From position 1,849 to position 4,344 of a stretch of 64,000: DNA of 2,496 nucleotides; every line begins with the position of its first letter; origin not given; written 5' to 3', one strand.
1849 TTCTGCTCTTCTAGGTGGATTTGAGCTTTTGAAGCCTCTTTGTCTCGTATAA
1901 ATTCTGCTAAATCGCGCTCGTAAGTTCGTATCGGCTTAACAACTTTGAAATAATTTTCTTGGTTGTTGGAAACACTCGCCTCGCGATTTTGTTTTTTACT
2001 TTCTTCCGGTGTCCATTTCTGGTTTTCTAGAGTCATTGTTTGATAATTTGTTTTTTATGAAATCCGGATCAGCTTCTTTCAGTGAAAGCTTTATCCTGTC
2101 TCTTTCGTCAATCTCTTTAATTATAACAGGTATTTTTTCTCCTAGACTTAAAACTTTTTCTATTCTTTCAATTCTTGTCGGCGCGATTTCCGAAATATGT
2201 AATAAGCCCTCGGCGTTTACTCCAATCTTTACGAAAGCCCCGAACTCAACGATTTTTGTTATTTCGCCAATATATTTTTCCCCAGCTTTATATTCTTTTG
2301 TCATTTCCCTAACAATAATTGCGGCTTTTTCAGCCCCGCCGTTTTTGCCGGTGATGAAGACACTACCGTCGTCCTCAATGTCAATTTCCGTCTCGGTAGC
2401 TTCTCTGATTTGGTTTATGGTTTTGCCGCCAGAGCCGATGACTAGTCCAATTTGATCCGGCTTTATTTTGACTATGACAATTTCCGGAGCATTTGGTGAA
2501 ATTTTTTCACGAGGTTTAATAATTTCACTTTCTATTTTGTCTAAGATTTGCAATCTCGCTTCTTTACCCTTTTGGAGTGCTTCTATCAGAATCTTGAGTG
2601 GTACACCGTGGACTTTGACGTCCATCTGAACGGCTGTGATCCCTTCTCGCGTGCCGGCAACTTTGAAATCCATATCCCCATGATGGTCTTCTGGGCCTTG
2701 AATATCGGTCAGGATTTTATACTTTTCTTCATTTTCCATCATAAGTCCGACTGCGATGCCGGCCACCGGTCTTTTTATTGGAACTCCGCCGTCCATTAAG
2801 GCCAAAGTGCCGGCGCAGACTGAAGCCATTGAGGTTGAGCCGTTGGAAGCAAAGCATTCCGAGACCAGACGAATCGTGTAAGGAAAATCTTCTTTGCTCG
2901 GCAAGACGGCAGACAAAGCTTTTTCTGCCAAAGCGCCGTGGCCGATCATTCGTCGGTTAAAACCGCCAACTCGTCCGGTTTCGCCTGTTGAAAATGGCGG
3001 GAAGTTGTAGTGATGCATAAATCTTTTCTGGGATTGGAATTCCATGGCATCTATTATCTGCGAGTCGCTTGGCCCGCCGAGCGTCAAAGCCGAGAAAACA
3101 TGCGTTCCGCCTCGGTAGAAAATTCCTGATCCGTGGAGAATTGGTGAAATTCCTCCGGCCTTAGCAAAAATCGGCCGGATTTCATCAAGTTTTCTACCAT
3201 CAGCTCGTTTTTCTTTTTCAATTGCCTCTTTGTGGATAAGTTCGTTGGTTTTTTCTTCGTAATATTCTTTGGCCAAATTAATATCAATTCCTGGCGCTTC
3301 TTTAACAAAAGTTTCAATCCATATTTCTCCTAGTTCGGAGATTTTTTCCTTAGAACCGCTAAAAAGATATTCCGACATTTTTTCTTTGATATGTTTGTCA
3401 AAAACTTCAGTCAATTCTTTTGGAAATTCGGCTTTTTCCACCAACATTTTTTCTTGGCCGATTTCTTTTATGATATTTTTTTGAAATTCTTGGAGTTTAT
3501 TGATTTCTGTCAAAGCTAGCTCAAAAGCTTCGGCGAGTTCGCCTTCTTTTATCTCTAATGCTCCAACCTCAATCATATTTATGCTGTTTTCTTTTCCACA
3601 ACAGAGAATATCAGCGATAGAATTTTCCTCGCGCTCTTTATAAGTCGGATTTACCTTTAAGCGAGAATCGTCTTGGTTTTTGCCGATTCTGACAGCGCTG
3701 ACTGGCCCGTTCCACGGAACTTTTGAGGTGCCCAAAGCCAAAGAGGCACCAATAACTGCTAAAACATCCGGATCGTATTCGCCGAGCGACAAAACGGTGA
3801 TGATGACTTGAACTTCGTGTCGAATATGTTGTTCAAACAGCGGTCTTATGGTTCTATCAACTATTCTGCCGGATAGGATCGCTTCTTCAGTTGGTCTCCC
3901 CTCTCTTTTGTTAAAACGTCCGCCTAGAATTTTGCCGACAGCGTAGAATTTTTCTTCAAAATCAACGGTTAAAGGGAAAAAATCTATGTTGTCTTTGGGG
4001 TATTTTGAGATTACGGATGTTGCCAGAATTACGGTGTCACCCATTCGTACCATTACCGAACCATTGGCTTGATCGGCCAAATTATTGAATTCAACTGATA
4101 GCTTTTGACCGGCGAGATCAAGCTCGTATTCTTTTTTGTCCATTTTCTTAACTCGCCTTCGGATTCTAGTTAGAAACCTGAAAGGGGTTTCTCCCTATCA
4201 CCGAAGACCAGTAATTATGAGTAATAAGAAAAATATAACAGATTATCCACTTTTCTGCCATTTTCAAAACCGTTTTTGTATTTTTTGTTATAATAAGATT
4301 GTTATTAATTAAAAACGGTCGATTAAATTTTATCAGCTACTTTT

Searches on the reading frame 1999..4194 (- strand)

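Call 67: search_protein_families(library=pfam, proteins=[window:1999-4194:-], max_evalue=0.00001)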
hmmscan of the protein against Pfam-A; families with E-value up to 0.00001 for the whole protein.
window:1999-4194:- (732 aa): 5 families
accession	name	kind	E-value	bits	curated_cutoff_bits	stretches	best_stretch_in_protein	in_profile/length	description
PF01138.27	RNase_PH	-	4.1e-48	163.5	25.5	2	31-160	4-130/130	3' exoribonuclease family, domain 1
PF00575.29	S1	-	1.6e-14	54.4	22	1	635-706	2-74/74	S1 RNA binding domain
PF03725.20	RNase_PH_C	-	9.7e-13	48.3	20.8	0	163-228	1-65/67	3' exoribonuclease family, domain 2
PF00013.35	KH_1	-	6.4e-10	39.1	21.5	1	573-628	2-64/66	KH domain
PF07650.23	KH_2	-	5.5e-06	26.5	22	0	569-613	23-67/78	KH domain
